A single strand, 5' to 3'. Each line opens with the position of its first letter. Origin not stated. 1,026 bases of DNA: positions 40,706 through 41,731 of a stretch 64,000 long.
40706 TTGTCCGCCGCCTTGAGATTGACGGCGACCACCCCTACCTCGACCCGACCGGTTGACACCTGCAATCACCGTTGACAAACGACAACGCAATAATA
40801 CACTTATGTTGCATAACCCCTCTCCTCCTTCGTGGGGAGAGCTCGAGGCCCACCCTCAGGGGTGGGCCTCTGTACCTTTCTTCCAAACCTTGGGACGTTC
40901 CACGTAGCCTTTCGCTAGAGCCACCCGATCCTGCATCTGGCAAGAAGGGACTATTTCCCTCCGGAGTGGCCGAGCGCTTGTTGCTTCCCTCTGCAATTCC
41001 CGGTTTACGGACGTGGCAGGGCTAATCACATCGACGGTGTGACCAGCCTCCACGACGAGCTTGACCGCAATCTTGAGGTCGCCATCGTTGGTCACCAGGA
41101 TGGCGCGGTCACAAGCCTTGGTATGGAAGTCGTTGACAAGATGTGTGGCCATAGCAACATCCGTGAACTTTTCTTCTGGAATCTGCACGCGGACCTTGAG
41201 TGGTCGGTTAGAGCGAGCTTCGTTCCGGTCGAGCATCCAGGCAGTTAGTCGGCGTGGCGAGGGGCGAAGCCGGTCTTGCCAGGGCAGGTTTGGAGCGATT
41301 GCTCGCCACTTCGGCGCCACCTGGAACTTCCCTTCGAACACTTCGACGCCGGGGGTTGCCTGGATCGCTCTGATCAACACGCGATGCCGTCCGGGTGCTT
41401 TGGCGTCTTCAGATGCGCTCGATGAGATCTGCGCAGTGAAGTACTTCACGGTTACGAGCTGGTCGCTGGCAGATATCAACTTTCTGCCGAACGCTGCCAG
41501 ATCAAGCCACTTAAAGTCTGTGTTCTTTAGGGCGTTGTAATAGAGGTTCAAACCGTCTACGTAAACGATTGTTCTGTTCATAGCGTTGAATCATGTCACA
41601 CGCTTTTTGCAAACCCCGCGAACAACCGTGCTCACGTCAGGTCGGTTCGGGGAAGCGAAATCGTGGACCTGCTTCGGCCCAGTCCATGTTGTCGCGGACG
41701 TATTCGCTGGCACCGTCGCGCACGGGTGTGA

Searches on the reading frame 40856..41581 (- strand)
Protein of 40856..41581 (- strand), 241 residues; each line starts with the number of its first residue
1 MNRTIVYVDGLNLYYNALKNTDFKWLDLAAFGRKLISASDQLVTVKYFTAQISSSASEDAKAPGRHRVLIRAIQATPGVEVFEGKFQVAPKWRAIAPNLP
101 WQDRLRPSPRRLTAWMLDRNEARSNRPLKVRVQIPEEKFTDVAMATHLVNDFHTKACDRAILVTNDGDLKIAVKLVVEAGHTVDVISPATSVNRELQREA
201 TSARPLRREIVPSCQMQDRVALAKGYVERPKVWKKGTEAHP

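Call 49: search_protein_families(library=pfam, proteins=[window:40856-41581:-], max_evalue=0.01)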
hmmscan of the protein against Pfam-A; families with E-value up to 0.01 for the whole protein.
window:40856-41581:- (241 aa): 1 family
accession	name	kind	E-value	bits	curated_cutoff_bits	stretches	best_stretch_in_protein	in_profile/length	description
PF01936.24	NYN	-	6.2e-09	36.9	24.2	1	132-202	71-140/145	NYN domain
